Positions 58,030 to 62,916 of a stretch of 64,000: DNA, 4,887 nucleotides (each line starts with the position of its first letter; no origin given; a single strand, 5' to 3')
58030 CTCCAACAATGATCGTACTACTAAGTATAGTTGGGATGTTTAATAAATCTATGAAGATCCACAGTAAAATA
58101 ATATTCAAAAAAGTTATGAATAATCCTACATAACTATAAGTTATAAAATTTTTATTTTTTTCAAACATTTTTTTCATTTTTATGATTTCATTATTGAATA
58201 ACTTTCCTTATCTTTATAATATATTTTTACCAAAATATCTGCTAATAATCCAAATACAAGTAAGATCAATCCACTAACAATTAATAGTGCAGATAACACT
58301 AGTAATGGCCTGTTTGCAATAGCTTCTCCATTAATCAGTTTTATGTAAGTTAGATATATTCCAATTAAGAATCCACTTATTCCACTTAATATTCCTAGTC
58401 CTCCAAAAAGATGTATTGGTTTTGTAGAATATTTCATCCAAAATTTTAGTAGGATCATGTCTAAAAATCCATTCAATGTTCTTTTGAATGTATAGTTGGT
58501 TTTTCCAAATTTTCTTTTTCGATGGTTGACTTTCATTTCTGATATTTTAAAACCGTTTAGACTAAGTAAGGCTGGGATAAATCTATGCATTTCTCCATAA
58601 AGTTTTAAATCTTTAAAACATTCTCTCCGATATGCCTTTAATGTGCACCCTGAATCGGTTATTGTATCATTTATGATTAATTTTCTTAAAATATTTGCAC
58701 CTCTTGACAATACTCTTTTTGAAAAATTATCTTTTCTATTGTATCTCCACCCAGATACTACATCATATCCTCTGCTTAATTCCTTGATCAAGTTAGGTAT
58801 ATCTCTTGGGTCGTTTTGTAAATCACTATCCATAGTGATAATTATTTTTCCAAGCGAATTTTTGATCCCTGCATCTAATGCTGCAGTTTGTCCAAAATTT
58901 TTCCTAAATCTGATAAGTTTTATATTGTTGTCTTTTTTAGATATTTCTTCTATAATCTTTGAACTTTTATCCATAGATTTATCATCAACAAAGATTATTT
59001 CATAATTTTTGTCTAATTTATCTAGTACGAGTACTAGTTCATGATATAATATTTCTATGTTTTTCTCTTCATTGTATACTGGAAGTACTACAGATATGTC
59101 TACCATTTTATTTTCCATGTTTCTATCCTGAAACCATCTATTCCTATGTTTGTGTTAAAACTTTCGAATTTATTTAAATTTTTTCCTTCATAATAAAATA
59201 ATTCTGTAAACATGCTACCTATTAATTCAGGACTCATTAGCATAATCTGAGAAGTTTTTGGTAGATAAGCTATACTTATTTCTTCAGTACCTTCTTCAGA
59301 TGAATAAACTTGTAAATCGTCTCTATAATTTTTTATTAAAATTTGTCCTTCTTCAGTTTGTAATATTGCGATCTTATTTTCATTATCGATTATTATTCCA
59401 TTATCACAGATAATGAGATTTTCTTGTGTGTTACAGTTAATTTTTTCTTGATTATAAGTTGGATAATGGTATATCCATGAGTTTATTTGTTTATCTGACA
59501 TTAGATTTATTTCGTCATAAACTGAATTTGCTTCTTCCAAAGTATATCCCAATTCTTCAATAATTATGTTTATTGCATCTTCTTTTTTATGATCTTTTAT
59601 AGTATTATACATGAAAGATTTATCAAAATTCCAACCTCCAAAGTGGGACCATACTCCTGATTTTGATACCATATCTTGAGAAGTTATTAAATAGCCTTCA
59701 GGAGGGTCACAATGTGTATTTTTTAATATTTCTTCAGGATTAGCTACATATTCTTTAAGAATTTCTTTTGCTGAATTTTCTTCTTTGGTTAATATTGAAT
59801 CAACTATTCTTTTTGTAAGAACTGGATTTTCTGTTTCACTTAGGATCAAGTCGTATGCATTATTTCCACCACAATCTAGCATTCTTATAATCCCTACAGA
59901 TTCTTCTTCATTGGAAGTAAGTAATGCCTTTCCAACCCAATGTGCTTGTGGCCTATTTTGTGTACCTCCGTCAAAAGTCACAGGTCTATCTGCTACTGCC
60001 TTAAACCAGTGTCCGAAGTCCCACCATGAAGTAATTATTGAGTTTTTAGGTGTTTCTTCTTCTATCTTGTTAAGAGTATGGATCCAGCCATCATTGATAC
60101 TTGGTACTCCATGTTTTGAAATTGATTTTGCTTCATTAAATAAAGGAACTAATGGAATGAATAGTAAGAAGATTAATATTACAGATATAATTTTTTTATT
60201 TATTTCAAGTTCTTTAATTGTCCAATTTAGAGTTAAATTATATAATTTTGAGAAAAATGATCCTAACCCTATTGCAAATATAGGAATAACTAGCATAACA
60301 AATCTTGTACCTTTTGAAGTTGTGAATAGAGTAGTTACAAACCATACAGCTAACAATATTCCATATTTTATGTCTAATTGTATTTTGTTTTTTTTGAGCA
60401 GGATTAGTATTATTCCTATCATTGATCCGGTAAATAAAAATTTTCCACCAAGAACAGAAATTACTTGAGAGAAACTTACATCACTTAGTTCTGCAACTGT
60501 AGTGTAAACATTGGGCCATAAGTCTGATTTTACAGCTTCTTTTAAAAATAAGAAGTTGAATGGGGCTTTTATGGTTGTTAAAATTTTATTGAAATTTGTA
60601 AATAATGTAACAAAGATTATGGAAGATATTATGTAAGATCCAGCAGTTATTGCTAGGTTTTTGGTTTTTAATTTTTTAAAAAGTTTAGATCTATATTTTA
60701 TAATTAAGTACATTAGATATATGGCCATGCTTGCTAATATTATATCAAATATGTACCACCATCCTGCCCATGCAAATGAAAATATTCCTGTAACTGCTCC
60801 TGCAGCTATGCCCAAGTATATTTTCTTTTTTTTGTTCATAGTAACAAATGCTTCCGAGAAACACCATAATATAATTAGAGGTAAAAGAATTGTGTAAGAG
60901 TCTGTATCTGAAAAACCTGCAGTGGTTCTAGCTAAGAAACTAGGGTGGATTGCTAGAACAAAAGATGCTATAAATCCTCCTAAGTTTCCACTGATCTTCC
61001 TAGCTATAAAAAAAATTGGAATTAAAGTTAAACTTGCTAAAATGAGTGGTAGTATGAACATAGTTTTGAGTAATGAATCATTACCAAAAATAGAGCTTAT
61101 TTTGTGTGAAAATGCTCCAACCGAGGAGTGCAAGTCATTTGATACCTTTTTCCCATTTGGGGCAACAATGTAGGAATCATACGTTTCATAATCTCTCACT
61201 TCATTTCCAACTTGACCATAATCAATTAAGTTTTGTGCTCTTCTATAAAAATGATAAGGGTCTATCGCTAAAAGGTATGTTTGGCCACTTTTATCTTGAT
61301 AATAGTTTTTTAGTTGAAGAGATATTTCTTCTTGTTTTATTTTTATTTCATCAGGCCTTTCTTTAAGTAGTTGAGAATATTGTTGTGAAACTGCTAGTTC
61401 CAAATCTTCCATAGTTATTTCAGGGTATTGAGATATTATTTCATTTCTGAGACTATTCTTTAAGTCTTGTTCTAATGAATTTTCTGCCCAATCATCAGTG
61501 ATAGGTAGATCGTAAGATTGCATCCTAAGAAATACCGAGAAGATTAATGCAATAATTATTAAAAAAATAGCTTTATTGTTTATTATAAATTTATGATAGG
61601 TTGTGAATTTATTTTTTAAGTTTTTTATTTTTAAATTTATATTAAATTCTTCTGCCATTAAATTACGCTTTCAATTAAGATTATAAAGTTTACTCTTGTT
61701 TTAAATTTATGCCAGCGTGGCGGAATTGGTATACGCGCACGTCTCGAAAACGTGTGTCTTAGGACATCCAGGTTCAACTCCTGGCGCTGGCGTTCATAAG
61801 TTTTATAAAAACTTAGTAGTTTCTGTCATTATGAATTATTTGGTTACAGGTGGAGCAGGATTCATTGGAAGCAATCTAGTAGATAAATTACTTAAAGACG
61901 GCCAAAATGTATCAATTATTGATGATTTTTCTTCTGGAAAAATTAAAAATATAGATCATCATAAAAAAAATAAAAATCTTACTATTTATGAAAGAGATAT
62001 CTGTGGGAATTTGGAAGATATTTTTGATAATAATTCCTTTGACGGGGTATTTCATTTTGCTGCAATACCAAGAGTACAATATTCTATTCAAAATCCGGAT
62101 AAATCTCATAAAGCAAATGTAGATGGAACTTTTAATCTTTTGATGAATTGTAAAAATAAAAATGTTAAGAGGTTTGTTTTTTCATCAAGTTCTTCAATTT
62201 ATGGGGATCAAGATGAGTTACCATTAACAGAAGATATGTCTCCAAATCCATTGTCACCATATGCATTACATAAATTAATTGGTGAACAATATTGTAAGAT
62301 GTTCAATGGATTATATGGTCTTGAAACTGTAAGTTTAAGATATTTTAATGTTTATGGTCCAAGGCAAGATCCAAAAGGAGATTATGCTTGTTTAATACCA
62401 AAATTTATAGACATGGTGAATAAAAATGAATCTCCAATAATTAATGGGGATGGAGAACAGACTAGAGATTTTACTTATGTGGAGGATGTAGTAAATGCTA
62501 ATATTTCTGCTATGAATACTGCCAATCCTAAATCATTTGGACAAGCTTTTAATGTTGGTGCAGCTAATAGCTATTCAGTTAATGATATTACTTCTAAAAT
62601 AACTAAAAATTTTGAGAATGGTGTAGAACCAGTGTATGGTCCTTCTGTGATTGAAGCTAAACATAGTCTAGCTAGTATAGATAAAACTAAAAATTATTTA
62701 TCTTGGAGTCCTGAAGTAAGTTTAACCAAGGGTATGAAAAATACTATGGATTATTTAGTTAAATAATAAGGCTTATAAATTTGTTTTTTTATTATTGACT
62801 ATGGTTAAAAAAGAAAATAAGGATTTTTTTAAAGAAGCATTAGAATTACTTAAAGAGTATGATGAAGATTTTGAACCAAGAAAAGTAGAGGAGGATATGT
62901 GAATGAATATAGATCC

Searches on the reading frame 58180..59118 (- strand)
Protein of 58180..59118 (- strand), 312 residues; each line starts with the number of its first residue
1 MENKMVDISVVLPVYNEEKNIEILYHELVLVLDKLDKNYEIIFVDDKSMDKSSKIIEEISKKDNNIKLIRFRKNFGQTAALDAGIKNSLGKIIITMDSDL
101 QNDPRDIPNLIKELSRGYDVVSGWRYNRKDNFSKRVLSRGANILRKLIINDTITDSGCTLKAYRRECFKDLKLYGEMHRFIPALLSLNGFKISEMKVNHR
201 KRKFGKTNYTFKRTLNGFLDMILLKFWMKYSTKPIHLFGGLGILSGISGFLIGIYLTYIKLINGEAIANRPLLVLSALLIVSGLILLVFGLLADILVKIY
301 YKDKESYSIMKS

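Call 24: search_protein_families(library=pfam, proteins=[window:58180-59118:-], max_evalue=0.001)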
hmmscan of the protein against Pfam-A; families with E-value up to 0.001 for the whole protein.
window:58180-59118:- (312 aa): 2 families
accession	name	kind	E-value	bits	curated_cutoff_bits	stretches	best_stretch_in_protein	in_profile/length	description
PF00535.33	Glycos_transf_2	-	2.5e-36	125.6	23.3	1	9-171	1-167/168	Glycosyl transferase family 2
PF10111.15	Glyco_tranf_2_2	-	6.3e-07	29.6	27.3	1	9-100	1-92/276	Glycosyltransferase like family 2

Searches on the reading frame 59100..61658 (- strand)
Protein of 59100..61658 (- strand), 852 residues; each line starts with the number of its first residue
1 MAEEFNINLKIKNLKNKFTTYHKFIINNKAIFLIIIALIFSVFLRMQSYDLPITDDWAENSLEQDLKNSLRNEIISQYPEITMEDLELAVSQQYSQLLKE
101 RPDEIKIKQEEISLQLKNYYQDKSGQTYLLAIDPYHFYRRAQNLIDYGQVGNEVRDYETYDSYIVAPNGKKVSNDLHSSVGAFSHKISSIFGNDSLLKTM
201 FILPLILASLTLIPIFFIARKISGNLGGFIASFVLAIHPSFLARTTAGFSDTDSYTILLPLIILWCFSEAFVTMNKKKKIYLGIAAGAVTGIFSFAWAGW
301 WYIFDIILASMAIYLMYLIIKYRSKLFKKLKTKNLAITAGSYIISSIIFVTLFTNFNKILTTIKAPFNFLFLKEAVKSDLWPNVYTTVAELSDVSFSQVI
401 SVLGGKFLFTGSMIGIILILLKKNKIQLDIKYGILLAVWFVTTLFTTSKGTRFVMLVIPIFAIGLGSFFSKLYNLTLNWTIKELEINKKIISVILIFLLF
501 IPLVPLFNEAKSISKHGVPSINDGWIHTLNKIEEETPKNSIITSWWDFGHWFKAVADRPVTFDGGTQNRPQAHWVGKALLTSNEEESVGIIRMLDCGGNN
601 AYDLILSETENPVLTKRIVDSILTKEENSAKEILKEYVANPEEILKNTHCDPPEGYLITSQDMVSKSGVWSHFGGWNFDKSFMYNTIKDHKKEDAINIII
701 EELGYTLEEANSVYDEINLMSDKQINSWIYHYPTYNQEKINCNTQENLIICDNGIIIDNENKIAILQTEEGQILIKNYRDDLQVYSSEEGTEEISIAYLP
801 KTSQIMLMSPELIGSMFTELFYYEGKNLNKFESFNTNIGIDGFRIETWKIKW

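Call 24: search_protein_families(library=pfam, proteins=[window:59100-61658:-], max_evalue=0.001)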
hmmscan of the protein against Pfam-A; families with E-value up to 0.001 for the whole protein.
window:59100-61658:- (852 aa): 2 families
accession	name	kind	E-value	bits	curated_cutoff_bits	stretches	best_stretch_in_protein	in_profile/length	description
PF02516.20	STT3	-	1.9e-42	146.7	24.5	1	117-499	17-397/405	Oligosaccharyl transferase STT3, N-terminal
PF21436.2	STT3-PglB_core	-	4.7e-05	24.4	23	1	540-594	3-56/131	STT3/PglB/AglB core domain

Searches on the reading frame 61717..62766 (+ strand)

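Call 24: search_protein_families(library=pfam, proteins=[window:61717-62766:+], max_evalue=0.001)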
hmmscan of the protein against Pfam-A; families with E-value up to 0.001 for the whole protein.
window:61717-62766:+ (349 aa): 8 families
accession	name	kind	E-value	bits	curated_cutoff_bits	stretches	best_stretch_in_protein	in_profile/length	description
PF01370.27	Epimerase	-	8.9e-63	212.3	20.9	1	42-281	2-240/240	NAD dependent epimerase/dehydratase family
PF16363.11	GDP_Man_Dehyd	-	3.1e-59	201.6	27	1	42-342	1-331/332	GDP-mannose 4,6 dehydratase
PF01073.25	3Beta_HSD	-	4.4e-27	95.3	22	1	42-268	1-231/280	3-beta hydroxysteroid dehydrogenase/isomerase family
PF02719.21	Polysacc_synt_2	-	9e-15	55.1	20.2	1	42-297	2-245/293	Polysaccharide biosynthesis protein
PF04321.23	RmlD_sub_bind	-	4.1e-13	49.5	27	1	39-302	1-234/287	RmlD substrate binding domain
PF07993.18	NAD_binding_4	-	1.4e-10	41.2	20.1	1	107-260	88-256/258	Male sterility protein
PF13460.12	NAD_binding_10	-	1.8e-05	25.1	27.2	1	45-184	1-122/184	NAD(P)H-binding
PF08659.16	KR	-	3.6e-05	24.2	22.6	0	41-164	3-143/180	KR domain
